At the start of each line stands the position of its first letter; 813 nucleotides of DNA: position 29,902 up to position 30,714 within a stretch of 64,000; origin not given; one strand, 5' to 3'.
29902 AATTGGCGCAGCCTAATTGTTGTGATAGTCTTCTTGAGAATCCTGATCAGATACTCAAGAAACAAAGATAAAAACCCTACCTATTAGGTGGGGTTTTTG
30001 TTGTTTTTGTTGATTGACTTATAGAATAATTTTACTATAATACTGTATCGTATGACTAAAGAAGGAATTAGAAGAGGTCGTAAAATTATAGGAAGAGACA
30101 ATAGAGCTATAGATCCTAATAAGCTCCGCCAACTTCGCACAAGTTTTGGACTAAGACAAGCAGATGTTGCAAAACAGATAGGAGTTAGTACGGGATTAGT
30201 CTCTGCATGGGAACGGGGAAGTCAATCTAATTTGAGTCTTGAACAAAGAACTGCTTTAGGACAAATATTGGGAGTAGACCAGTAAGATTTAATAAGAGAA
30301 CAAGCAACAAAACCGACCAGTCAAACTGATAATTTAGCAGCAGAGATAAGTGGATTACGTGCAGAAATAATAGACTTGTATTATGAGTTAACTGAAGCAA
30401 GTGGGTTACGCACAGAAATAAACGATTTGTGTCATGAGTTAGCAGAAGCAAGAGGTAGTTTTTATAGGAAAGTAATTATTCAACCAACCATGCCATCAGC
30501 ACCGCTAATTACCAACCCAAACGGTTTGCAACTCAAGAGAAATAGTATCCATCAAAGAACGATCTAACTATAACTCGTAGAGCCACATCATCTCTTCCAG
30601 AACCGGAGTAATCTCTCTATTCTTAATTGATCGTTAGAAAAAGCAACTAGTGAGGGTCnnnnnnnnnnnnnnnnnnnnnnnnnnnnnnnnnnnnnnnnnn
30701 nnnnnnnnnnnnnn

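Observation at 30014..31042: XRE regulator followed across an in-frame TAA by 17-aa tandem repeats, plus a convergent unknown 127-aa protein, in a promoter/terminator-bounded islet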

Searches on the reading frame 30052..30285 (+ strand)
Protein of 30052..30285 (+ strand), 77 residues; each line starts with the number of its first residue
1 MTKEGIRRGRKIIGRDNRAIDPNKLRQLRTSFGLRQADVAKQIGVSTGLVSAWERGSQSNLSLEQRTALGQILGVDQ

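Call 7: search_protein_families(library=pfam, proteins=[window:30052-30282:+], max_evalue=1)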
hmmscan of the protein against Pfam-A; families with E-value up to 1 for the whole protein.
seq(77 aa): 10 families
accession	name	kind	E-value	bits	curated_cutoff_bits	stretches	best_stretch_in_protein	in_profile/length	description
PF01381.28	HTH_3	-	1.9e-09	37.8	23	1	25-75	1-50/55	Helix-turn-helix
PF13560.12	HTH_31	-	2.2e-09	37.9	27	1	25-77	6-58/64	Helix-turn-helix domain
PF12844.13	HTH_19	-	0.0007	19.9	30.2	1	24-63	3-41/64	Helix-turn-helix domain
PF13744.12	HTH_37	-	0.0036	17.5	27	1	27-65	25-63/80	Helix-turn-helix domain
PF13413.12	HTH_25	-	0.0057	16.9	24.6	1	25-61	2-38/62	Helix-turn-helix domain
PF14590.12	DUF4447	-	0.015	15.5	27.2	1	23-68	10-55/166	Domain of unknown function (DUF4447)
PF15731.11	MqsA_antitoxin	-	0.042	14.4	30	1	17-58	66-107/131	Antitoxin component of bacterial toxin-antitoxin system, MqsA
PF14549.12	P22_Cro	-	0.054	13.7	30.2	1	31-53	8-29/60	DNA-binding transcriptional regulator Cro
PF02042.20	RWP-RK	-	0.13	12.6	29.3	1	25-47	4-26/49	RWP-RK domain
PF13443.12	HTH_26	-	0.16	12.7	22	1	24-65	1-42/63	Cro/C1-type HTH DNA-binding domain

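Call 8: search_protein_families(library=phrogs, proteins=[window:30052-30282:+], max_evalue=1)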
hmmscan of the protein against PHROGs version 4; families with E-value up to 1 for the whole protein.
seq(77 aa): 40 families (the best 25 are shown)
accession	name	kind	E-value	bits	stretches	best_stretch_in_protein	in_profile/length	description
phrog_8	-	transcription regulation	9.9e-09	36.1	1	19-65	75-120/346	transcriptional regulator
phrog_2104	-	unknown function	3.3e-08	34.6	1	6-58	26-77/103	-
phrog_5823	-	transcription regulation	1.4e-07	32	1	24-76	10-62/404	transcriptional regulator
phrog_7950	-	transcription regulation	4.1e-07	31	1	21-57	8-44/68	transcriptional repressor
phrog_3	-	transcription regulation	8.5e-07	30.1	1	17-76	85-141/430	transcriptional repressor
phrog_2439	-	transcription regulation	1.2e-05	25.4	1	17-74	4-60/367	transcriptional regulator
phrog_4836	-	transcription regulation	2.4e-05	25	1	23-76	78-130/194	CII-like regulator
phrog_7241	-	transcription regulation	3.9e-05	24.7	1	21-75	63-115/122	transcriptional regulator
phrog_2967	-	transcription regulation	7.2e-05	23.4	1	24-76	14-65/225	transcriptional regulator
phrog_2328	-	transcription regulation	0.0002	22.2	1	25-59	20-54/128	transcriptional repressor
phrog_2339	-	DNA, RNA and nucleotide metabolism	0.00062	20.7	1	23-65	28-70/98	HTH DNA binding protein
phrog_296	-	integration and excision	0.00083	19.1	1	24-65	231-274/626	DNA transposition protein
phrog_1373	-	transcription regulation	0.001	20.1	1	24-64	67-106/166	transcriptional regulator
phrog_37093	-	transcription regulation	0.0016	18.9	1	24-49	9-34/42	transcriptional regulator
phrog_1124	-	transcription regulation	0.0041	17.7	1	24-69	12-55/177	transcriptional regulator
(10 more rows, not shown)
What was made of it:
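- On Prophage remnant: PHROGs gives only generic HTH matches (call 8).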

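Call 12: find_encoding_contigs(protein=window:30052-30285:+, flank=6000, max_places=10)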
Protein window:30052-30285:+ (77 aa): 1 contig read that carries it; 1 place shown.
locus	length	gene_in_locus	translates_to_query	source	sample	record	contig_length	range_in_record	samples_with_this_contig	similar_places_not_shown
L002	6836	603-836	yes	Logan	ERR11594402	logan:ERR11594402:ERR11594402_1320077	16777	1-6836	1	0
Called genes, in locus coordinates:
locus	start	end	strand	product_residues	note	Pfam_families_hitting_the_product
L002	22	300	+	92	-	-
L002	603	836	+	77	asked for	PF01381:HTH_3, PF13560:HTH_31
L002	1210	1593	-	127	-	-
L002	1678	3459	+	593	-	PF00664:ABC_membrane, PF02463:SMC_N (weak), PF00005:ABC_tran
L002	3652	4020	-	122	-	PF01592:NifU_N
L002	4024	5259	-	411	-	PF00266:Aminotran_5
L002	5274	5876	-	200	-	PF01458:SUFBD_core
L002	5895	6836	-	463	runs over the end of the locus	PF19295:SufBD_N, PF01458:SUFBD_core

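Call 37: search_protein_families(library=padloc, proteins=[window:30052-30282:+], max_evalue=1)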
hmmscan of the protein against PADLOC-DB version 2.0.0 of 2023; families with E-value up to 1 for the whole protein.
seq(77 aa): 17 families
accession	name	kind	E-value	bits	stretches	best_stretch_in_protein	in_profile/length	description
PDLC03951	RmrA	-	5.1e-08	30.3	1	20-75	8-62/400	-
PDLC03952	RmrA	-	5.3e-07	26.8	1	16-59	18-61/395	-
PDLC03954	RmrA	-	1.3e-05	22.3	1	19-76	9-65/380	-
PDLC03955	RmrA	-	4.3e-05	20.9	1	7-74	7-73/371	-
PDLC04142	capH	-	8.1e-05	21.6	1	19-75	5-60/103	capH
PDLC03947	RmrA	-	0.00012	19.1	1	16-59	7-50/383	-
PDLC03949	RmrA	-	0.00012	19.1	1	20-75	2-56/363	-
PDLC02926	HTH_VI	-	0.00023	19.3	1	24-58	5-39/92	-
PDLC03665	Control_protein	-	0.00026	19.2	1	19-75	7-63/77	control protein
PDLC03953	RmrA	-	0.00072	16.9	1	20-60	5-45/373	-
PDLC03664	Control_protein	-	0.00079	17.8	1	24-65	17-57/74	control protein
PDLC04757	PDC-M64B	-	0.0027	15.7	1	23-76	32-84/128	-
PDLC04133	mad1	-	0.0047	15.2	1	34-55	6-27/60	mads_1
PDLC04759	PDC-M64B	-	0.0059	14.6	1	17-76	24-81/135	-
PDLC04762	PDC-M64C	-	0.0097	14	1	24-72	31-78/97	-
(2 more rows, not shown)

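Call 38: search_protein_families(library=ncbifam, proteins=[window:30052-30282:+], max_evalue=1)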
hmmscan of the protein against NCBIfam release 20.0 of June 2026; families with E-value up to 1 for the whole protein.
seq(77 aa): 17 families
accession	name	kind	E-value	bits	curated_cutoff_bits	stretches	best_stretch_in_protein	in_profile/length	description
TIGR03070.1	couple_hipB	subfamily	2e-07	30.9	71.65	1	24-74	6-55/58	type II toxin-antitoxin system Y4mF family antitoxin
TIGR03830.1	CxxCG_CxxCG_HTH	subfamily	1.4e-06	28.1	61.8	1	13-58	58-103/127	type II TA system antitoxin MqsA family protein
NF041951.1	phage_RstR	subfamily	5.7e-05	23.3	80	1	23-59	5-41/108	RstR family transcriptional repressor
NF007481.0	PRK10072.1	equivalog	0.00022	21.6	110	1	17-55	30-68/96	HTH-type transcriptional regulator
NF007257.0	PRK09706.1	subfamily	0.00059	19.7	101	1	23-59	8-44/135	transcriptional repressor DicA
NF047542.1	telomere_Tap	equivalog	0.00065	18.5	600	1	21-68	18-64/695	telomere-associated protein Tap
NF040600.1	blaOXA-1043_like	exception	0.0014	18.1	525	1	19-70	114-165/268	OXA-1043 family class D beta-lactamase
NF040522.1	VC1465_fam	subfamily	0.0053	16.8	70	1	26-58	2-34/111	VC1465 family Xer recombination activation factor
NF007271.0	PRK09726.1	equivalog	0.01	15.8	79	1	23-56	15-48/88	type II toxin-antitoxin system antitoxin HipB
NF003162.0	PRK04140.1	equivalog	0.01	14.9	263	1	20-75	126-180/317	transcriptional regulator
NF038139.1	Reg_Aceta_RamB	equivalog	0.039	12.6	700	1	24-76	6-57/465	acetate metabolism transcriptional regulator RamB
NF041677.1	trans_regClgR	equivalog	0.057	13.5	170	1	23-68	11-55/113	transcriptional regulator ClgR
NF041265.1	NadS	equivalog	0.069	13.5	60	1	23-60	33-70/94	NadS family protein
NF047948.1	male_kill_WMK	equivalog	0.1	12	300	1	24-75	9-59/300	WO male-killing family protein Wmk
TIGR02937.1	sigma70-ECF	superfamily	0.11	12.1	42.9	1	27-57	127-157/165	sigma-70 family RNA polymerase sigma factor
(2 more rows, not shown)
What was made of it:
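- On Two-domain XRE repressors (DdrO / SinR / TP901-1 CI type): There are no significant Pfam, PHROGs, NCBIfam or PADLOC hits for the 93-aa peptide (calls 7, 8, 37, 38).
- Closest known: XRE-type antitoxins of type II toxin-antitoxin systems. Same: There are weak hits to TIGR03070 (30.9 bits) and TIGR03830 (28.1 bits) (call 38).
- There are weak sub-threshold similarities to HipB/Y4mF, MqsA, RmrA, CapH and C proteins (calls 37, 38). All HTH matches to antitoxin models fall far below their cut-offs (call 38).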

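Call 47: list_cluster_members(proteins=[window:30052-30282:+, window:30662-31042:-, window:31127-32905:+])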
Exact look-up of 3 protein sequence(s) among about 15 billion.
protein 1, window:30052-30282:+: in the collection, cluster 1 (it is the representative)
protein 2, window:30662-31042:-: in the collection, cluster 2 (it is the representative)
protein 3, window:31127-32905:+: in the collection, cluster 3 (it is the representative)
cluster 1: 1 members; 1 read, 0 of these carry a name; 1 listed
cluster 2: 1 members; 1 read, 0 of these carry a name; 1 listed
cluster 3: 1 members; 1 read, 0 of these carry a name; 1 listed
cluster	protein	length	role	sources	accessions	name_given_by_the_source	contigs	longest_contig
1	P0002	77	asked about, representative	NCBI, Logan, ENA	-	-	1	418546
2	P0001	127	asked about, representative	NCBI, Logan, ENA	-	-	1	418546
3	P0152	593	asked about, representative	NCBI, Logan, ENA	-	-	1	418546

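Call 62: find_related_loci(query=window:30052-30282:+, collection=viral_contigs, flank=5000)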
Query window:30052-30282:+ (77 aa) in viral_contigs; peptide patterns used: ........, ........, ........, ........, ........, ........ (x = any residue, [..] = any of these).
23 stretches matched a pattern, but none encodes a relative of the query by tblastn (E <= 1e-3).

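Call 64: search_protein_families(library=pfam, proteins=[window:30052-30282:+], max_evalue=0.01)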
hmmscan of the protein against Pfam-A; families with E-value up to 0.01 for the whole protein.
seq(77 aa): 5 families
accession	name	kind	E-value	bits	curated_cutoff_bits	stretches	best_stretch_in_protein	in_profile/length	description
PF01381.28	HTH_3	-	1.9e-09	37.8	23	1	25-75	1-50/55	Helix-turn-helix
PF13560.12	HTH_31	-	2.2e-09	37.9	27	1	25-77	6-58/64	Helix-turn-helix domain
PF12844.13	HTH_19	-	0.0007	19.9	30.2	1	24-63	3-41/64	Helix-turn-helix domain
PF13744.12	HTH_37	-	0.0036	17.5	27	1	27-65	25-63/80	Helix-turn-helix domain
PF13413.12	HTH_25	-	0.0057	16.9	24.6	1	25-61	2-38/62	Helix-turn-helix domain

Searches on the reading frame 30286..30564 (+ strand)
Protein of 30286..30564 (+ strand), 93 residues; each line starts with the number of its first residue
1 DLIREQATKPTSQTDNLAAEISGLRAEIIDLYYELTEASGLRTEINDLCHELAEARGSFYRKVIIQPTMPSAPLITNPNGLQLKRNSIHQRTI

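Call 7: search_protein_families(library=pfam, proteins=[window:30286-30564:+], max_evalue=1)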
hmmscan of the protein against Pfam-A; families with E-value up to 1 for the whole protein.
seq(93 aa): 3 families
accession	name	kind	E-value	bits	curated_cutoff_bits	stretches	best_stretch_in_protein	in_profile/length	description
PF04508.17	Pox_A_type_inc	-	0.0039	17.4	21.4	1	39-56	4-21/23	Viral A-type inclusion protein repeat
PF08898.15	DUF1843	-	0.084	13.9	23.3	1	3-28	22-47/52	Domain of unknown function (DUF1843)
PF22316.2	ABhydrolase-like_N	-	0.18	12.1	27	1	17-63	28-74/106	A/B hydrolase-like, N-terminal domain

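Call 8: search_protein_families(library=phrogs, proteins=[window:30286-30564:+], max_evalue=1)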
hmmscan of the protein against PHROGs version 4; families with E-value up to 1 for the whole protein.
seq(93 aa): 3 families
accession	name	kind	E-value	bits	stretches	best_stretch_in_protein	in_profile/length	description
phrog_31600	-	unknown function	0.054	14.8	0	38-54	18-34/40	-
phrog_35009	-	lysis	0.066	14.5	1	11-40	89-118/125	holin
phrog_20268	-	unknown function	0.22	12.2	1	11-56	153-198/227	-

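Call 25: find_related_loci(query=window:30286-30564:+, collection=metagenome_contigs, flank=8000)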
Query seq(93 aa) (93 aa) in metagenome_contigs; peptide patterns used: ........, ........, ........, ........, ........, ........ (x = any residue, [..] = any of these).
363 stretches matched a pattern, but none encodes a relative of the query by tblastn (E <= 1e-3).

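Call 26: find_related_loci(query=window:30286-30564:+, collection=viral_contigs, flank=8000)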
Query seq(93 aa) (93 aa) in viral_contigs; peptide patterns used: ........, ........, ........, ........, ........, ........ (x = any residue, [..] = any of these).
13 stretches matched a pattern, but none encodes a relative of the query by tblastn (E <= 1e-3).

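Call 37: search_protein_families(library=padloc, proteins=[window:30286-30564:+], max_evalue=1)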
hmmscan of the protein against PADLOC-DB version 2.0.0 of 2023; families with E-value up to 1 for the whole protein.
seq(93 aa): 0 families

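Call 38: search_protein_families(library=ncbifam, proteins=[window:30286-30564:+], max_evalue=1)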
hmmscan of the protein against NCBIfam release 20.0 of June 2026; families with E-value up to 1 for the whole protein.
seq(93 aa): 0 families

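Call 48: predict_structure(protein=window:30286-30564:+)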
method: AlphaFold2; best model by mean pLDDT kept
length: 93 residues; sequences in the alignment: 1
mean_pLDDT: 64.6   pTM: 0.38
mean pLDDT of the five models: 64.6, 62.3, 61.9, 60.7, 56.1
residues with pLDDT >= 90: 19; 70-90: 25; 50-70: 9; < 50: 40
segments of 3 or more residues with pLDDT < 50: 1-7, 60-80, 82-84, 86-93
pLDDT, mean of each block of 10 residues (from residue 1): 46 82 94 89 86 68 37 44 44 35
secondary structure, 60 per line:
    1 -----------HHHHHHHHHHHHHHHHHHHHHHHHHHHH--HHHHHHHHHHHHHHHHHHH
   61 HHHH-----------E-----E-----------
elements in order: H12-39 H42-64
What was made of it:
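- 30286..30567 (+): Post-stop open frame: 93 sense codons in the XRE frame plus a second TAA. It comprises a linker (codons 1-16), a helical repeat region (about 17-57) and a tail with non-coding-like codon usage (64-93). It is most likely the former C-terminal part of the XRE protein. AlphaFold gives a helix over residues 12-64, with pLDDT 82-94 for residues 11-50 (call 48).
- On Two-domain XRE repressors (DdrO / SinR / TP901-1 CI type): The only positive is a predicted helix (call 48).
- Structure: AlphaFold predicts a helix over residues 12-64, with pLDDT up to 94, from a single sequence (call 48).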

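Call 57: search_dna_similar(query=window:30286-30564:+, collection=phages, mode=protein, max_evalue=1, max_rows=10)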
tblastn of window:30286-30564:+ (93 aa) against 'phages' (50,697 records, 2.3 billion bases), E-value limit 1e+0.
Records with a match: 4; places in all: 4; records where one place covers at least 80% of the query: 0.
Best place of each record, by identity: <60% 4.
By first word of the organism name: Pseudomonas 4.
By host as written in the record: Pseudomonas aeruginosa 2; Pseudomonas aeruginosa PACL 1; Pseudomonas aeruginosa strain 3-38 1.
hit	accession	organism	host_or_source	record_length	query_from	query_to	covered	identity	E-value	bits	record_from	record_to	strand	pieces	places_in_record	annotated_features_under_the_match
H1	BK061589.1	Pseudomonas phage vB_PaeS-D14P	Pseudomonas aeruginosa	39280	26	69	47%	41.7%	6e-1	34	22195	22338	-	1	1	phage terminase, large subunit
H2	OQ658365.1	Pseudomonas phage sp.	Pseudomonas aeruginosa PACL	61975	26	69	47%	41.7%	6e-1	34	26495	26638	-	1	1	hypothetical protein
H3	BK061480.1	Pseudomonas phage vB_PaeS-D14H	Pseudomonas aeruginosa strain 3-38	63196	26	69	47%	41.7%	6e-1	34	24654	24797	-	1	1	Phage terminase, large subunit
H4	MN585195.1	Pseudomonas phage AUS531phi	Pseudomonas aeruginosa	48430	26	69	47%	41.7%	7e-1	34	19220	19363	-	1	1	putative terminase 6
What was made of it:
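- Tried and rejected: Chance (call 57).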
